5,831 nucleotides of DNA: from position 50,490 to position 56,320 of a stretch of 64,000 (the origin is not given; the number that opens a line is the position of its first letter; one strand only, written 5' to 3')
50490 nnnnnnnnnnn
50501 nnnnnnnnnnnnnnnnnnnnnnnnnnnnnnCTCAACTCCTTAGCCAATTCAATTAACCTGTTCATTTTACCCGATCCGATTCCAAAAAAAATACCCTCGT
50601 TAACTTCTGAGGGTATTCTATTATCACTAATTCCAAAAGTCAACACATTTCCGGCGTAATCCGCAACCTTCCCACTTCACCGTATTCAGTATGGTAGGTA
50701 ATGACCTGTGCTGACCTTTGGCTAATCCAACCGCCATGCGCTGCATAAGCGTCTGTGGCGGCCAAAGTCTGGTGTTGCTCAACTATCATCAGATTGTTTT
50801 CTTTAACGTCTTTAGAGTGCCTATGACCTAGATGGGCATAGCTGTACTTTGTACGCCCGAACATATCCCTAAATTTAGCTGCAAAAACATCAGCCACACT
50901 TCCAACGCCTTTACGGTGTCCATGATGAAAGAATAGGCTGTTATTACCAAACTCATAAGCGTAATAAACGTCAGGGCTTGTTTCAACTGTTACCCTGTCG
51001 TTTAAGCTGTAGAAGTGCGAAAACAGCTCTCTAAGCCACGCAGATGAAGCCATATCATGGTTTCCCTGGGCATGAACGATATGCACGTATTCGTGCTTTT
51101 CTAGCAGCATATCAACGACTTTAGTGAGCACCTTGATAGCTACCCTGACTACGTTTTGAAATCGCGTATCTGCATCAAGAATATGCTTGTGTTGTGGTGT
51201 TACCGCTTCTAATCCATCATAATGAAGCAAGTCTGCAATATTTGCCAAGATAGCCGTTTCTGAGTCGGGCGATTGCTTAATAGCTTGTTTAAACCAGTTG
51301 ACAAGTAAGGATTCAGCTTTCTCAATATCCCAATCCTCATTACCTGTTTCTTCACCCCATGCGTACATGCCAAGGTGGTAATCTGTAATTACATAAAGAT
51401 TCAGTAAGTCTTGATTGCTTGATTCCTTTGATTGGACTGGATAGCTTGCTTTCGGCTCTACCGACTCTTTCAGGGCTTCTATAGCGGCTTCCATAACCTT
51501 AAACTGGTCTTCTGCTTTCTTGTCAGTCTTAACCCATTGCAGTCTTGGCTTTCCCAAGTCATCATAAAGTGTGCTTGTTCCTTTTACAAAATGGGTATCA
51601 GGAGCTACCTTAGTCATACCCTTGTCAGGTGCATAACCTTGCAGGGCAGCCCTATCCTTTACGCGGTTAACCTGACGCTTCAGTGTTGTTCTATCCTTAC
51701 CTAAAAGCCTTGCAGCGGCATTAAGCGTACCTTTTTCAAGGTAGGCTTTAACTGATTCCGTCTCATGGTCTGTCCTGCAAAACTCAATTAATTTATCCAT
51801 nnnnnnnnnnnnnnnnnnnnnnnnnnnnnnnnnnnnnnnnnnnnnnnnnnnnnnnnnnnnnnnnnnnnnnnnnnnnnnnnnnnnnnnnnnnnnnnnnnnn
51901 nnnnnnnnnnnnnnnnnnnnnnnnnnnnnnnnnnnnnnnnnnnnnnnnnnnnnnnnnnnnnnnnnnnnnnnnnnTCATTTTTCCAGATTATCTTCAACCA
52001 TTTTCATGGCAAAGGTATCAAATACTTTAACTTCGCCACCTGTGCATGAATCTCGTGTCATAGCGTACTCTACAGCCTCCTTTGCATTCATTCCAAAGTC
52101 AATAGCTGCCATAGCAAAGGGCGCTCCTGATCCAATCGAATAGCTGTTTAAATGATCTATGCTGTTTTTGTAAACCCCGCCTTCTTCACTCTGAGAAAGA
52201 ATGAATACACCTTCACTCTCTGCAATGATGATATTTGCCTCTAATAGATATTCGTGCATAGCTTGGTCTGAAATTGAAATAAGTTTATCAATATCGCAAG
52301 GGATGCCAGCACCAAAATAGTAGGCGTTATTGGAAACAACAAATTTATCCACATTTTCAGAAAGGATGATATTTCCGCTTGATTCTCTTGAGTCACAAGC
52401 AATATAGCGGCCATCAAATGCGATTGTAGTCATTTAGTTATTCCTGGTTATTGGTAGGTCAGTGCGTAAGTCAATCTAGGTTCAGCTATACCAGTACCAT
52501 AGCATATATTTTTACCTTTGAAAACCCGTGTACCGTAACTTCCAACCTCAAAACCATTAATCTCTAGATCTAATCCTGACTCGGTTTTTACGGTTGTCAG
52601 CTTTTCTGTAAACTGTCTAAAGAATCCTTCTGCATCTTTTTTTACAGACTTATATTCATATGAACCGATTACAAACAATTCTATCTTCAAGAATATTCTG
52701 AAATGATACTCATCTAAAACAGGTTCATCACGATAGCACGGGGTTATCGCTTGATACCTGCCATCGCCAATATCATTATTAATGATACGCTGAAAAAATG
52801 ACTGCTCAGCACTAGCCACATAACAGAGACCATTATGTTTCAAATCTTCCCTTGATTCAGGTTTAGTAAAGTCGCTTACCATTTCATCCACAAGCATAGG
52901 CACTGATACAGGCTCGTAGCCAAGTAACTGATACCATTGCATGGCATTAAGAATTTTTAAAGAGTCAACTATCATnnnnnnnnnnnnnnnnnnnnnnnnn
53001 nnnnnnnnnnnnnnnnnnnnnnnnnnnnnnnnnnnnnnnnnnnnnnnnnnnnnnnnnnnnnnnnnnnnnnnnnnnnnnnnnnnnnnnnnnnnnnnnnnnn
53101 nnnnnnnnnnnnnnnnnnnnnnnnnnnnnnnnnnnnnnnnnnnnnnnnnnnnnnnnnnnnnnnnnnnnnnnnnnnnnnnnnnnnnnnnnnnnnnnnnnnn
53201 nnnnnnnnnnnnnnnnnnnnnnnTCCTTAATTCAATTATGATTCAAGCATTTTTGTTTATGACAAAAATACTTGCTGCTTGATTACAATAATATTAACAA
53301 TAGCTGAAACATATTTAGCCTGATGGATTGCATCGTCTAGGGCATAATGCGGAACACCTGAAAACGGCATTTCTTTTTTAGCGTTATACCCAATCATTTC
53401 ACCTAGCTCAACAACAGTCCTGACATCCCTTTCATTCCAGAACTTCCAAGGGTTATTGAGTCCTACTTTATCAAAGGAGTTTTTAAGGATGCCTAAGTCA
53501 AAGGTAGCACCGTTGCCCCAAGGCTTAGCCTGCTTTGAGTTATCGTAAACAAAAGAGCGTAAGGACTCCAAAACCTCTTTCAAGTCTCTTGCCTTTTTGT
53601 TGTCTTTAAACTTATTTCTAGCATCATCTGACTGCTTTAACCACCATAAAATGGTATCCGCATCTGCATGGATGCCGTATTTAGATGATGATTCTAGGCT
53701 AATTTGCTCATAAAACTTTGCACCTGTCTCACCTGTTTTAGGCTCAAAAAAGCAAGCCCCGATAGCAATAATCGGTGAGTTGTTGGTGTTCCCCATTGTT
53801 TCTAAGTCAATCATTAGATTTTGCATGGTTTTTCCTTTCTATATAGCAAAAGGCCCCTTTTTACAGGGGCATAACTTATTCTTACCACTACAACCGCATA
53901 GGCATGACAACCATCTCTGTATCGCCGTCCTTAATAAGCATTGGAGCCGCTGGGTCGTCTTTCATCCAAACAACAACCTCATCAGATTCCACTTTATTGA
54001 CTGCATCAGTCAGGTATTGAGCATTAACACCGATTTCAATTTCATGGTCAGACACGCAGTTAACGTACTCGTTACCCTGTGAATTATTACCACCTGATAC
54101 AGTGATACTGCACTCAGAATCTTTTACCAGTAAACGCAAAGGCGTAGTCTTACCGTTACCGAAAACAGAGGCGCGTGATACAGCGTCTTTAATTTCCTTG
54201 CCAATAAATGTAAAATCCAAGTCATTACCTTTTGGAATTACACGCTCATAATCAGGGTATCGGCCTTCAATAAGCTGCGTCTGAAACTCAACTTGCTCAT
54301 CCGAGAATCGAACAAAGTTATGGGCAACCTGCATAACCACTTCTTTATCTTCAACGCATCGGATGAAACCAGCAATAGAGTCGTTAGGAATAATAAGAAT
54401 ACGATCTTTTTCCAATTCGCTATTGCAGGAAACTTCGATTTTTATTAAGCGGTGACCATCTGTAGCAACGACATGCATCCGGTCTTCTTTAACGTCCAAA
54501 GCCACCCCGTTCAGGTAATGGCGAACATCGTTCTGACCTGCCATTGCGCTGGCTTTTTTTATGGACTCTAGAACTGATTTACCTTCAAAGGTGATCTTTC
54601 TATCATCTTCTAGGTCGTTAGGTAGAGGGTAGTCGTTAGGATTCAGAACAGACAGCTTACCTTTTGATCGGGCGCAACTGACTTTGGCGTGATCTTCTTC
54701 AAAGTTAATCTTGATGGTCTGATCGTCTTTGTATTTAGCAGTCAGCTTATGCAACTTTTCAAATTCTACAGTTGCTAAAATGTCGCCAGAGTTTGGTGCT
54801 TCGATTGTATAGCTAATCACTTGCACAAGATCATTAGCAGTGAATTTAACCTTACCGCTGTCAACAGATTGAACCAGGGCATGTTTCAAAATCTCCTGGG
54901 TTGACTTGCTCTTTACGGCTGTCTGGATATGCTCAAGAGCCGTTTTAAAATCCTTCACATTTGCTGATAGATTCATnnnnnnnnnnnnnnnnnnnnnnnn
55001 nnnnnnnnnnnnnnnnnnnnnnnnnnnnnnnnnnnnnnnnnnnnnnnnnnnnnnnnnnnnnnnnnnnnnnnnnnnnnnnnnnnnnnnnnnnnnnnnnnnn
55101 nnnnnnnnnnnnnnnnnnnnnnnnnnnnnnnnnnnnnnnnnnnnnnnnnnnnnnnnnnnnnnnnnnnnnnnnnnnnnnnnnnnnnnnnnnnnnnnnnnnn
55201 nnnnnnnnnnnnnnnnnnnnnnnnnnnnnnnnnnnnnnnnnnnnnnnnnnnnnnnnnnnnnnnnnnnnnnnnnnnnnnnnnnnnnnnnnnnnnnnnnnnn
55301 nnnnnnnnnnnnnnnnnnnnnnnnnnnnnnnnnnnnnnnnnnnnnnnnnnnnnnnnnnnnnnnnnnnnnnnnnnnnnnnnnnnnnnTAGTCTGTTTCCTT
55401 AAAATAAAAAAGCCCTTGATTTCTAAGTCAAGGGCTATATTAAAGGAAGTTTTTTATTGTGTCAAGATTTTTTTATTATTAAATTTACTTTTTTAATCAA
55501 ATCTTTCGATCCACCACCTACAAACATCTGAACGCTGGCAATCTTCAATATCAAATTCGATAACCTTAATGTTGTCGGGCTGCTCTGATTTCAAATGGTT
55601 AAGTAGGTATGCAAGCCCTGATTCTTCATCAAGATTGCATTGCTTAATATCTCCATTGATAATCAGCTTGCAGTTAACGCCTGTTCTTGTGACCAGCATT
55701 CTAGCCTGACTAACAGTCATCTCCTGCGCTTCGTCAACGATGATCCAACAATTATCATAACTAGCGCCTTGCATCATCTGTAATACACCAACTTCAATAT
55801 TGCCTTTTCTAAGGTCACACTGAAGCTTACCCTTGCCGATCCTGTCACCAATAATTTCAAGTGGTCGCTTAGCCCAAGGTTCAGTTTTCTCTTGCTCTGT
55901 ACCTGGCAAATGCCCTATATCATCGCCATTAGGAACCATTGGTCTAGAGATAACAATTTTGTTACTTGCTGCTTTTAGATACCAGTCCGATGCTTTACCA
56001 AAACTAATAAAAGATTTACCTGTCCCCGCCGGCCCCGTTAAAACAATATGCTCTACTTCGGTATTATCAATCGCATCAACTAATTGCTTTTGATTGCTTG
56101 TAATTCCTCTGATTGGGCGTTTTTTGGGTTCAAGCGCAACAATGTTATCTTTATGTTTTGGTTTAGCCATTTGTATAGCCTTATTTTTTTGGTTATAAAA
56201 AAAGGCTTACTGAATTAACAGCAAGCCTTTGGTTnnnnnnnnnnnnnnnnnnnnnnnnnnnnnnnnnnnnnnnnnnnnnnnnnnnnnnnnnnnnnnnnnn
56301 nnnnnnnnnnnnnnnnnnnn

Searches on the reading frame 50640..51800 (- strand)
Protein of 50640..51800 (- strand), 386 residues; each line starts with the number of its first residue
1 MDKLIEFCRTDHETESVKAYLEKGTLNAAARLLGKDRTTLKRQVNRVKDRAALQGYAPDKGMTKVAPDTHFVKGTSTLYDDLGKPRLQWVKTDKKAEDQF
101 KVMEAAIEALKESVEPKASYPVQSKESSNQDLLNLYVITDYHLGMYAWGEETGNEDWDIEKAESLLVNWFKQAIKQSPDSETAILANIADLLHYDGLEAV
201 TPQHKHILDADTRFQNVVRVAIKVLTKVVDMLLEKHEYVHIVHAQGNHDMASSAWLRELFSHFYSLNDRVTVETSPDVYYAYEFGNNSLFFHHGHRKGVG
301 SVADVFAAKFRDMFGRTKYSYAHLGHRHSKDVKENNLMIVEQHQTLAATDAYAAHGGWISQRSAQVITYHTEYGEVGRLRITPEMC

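Call 14: search_protein_families(library=pfam, proteins=[window:50640-51800:-], max_evalue=0.001)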
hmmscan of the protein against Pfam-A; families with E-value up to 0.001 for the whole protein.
window:50640-51800:- (386 aa): 0 families

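Call 40: search_protein_families(library=pfam, proteins=[window:50640-51800:-], max_evalue=0.01)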
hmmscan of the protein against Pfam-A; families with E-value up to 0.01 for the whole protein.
window:50640-51800:- (386 aa): 0 families

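Call 71: search_protein_families(library=phrogs, proteins=[window:50640-51800:-], max_evalue=0.001)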
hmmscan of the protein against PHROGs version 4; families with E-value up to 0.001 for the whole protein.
window:50640-51800:- (386 aa): 5 families
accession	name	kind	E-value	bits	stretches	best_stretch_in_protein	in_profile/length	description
phrog_704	-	DNA, RNA and nucleotide metabolism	2.4e-124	416.4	1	19-385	15-388/390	DNA repair exonuclease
phrog_20762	-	unknown function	8e-37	127.1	1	270-385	1-117/117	-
phrog_20703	-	unknown function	2.8e-25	90.6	1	45-204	79-234/258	-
phrog_284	-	DNA, RNA and nucleotide metabolism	1.7e-13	51.3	1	14-372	10-383/398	exonuclease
phrog_21891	-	unknown function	7.5e-06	27.6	1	259-372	10-122/130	-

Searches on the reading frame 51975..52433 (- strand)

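Call 39: search_protein_families(library=pfam, proteins=[window:51975-52433:-], max_evalue=0.01)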
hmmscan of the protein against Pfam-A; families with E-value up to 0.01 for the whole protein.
window:51975-52433:- (152 aa): 1 family
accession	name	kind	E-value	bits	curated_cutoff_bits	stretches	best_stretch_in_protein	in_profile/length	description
PF00227.31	Proteasome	-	8e-05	22.8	22.4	0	7-66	14-75/189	Proteasome subunit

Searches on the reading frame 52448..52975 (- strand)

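Call 39: search_protein_families(library=pfam, proteins=[window:52448-52975:-], max_evalue=0.01)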
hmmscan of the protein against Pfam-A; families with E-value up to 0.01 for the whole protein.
window:52448-52975:- (175 aa): 1 family
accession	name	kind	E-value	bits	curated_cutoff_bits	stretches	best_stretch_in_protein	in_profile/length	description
PF00152.25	tRNA-synt_2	-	2.5e-05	24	25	1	13-137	34-153/308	tRNA synthetases class II (D, K and N)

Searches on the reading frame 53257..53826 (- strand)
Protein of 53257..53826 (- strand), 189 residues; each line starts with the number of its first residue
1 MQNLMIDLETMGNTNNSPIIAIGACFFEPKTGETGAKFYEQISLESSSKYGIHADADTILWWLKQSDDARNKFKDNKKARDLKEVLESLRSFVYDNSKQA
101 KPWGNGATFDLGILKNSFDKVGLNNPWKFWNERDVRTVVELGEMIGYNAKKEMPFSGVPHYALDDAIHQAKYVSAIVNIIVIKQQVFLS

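Call 39: search_protein_families(library=pfam, proteins=[window:53257-53826:-], max_evalue=0.01)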
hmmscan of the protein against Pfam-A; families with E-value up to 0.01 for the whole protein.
window:53257-53826:- (189 aa): 1 family
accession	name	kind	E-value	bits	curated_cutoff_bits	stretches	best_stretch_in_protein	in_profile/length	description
PF16473.11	Rv2179c-like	-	4.1e-66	222.5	27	1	2-176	1-176/177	3'-5' exoribonuclease Rv2179c-like domain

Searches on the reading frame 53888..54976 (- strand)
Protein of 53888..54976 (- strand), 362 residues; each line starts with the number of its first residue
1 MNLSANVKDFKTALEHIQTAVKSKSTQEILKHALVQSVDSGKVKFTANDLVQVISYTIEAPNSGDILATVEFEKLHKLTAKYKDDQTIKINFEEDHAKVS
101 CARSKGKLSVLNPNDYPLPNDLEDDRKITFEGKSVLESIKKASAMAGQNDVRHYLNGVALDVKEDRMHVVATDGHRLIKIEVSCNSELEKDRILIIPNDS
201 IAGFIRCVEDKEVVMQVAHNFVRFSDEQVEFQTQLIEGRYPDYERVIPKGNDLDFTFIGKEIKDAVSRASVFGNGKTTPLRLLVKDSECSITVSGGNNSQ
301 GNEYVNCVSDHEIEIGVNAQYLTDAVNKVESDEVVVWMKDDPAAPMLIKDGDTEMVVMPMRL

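Call 14: search_protein_families(library=pfam, proteins=[window:53888-54976:-], max_evalue=0.001)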
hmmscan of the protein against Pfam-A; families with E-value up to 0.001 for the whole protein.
window:53888-54976:- (362 aa): 3 families
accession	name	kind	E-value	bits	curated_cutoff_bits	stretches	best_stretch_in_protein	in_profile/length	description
PF02767.21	DNA_pol3_beta_2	-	5.1e-23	82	27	1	132-242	4-116/116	DNA polymerase III beta subunit, central domain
PF00712.24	DNA_pol3_beta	-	1.6e-19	70.7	24.4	2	1-118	1-118/120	DNA polymerase III beta subunit, N-terminal domain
PF02768.20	DNA_pol3_beta_3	-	2.5e-15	56.8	27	1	245-361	2-121/121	DNA polymerase III beta subunit, C-terminal domain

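Call 42: search_dna_similar(query=window:53888-54976:-, collection=phages, mode=protein, max_rows=12)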
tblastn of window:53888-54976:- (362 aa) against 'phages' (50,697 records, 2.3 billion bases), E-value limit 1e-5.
Records with a match: 130; places in all: 130; records where one place covers at least 80% of the query: 96.
Best place of each record, by identity: <60% 130.
By first word of the organism name: Ralstonia 26; Arthrobacter 26; Bacteriophage 22; Burkholderia 7; Rhizobium 6; Salinibacter 5; Vibrio 4; Acinetobacter 3; Paracoccus 3; Listeria 3; and 15 more.
By host as written in the record: - 31; Arthrobacter sp. ATCC 21022 21; Ralstonia pseudosolanacearum 6; Ralstonia solanacearum 5; Ralstonia pseudosolanacearum I-31 (MT043) 5; Salinibacter ruber M8 3; Listeria monocytogenes 3; Burkholderia cepacia 3; and 37 more.
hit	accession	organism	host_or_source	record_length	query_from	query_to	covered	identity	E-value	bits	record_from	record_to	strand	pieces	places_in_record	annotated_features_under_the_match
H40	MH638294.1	Ralstonia phage GP4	Ralstonia solanacearum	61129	3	362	99%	28.6%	8e-20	97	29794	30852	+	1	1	DNA polymerase III subunit beta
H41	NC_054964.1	Ralstonia phage GP4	Ralstonia solanacearum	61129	3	362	99%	28.6%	8e-20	97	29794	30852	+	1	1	DNA polymerase processivity factor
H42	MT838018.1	Bacteriophage sp.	human fecal samples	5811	14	362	96%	29.3%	3e-36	145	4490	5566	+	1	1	record has no annotation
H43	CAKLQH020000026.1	Acinetobacter phage MD-2021a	not known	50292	14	362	96%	28.8%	5e-27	118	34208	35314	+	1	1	dnaN: DNA polymerase III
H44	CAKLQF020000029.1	Acinetobacter phage MD-2021a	not known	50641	14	362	96%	28.8%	5e-27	118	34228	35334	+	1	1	dnaN: DNA polymerase III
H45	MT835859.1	Bacteriophage sp.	human fecal samples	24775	14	362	96%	28.2%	3e-34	139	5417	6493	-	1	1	record has no annotation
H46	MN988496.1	Rhizobium phage RHph_TM3_3_14B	Rhizobium etli T3_14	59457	1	362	100%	26.6%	6e-22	103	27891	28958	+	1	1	DNA polymerase III beta subunit protein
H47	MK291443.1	Paracoccus phage vB_PsuS_Psul1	Paracoccus sulfuroxidans JCM 14013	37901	2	362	100%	26.7%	5e-12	73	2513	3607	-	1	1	DNA polymerase III beta subunit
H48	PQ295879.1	Ralstonia phage YL4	Ralstonia pseudosolanacearum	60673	3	362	99%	26.8%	6e-17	88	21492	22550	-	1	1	hypothetical protein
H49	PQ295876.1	Ralstonia phage YL1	Ralstonia pseudosolanacearum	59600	3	362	99%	26.8%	2e-14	81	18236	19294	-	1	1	hypothetical protein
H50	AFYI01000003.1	Salmonella enterica subsp. enterica serovar Infantis str. ...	Homo sapiens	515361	1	362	100%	26.5%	6e-34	138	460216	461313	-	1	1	DNA polymerase III, beta subunit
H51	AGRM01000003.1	Salmonella enterica subsp. houtenae str. ATCC BAA-1581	Homo sapiens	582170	1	362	100%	26.5%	1e-33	137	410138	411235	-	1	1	DNA polymerase III, beta subunit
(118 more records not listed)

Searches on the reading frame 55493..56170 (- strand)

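Call 39: search_protein_families(library=pfam, proteins=[window:55493-56170:-], max_evalue=0.01)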
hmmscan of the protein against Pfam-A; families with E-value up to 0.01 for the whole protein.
window:55493-56170:- (225 aa): 6 families
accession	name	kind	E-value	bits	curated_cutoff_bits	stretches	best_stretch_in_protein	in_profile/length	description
PF02562.22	PhoH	-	9.1e-49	166.2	27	1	20-223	2-203/205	PhoH-like protein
PF13245.12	AAA_19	-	2.3e-07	31.5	25.1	1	136-178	87-129/134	AAA domain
PF13604.12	AAA_30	-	2.3e-06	27.9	27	0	24-55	3-34/191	AAA domain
PF13401.12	AAA_22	-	0.0011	19.7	27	0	41-55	7-21/130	AAA domain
PF00580.27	UvrD-helicase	-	0.0051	17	23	0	143-178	216-251/271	UvrD/REP helicase N-terminal domain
PF13191.12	AAA_16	-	0.0092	16.9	32.6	0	29-55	11-40/167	AAA ATPase domain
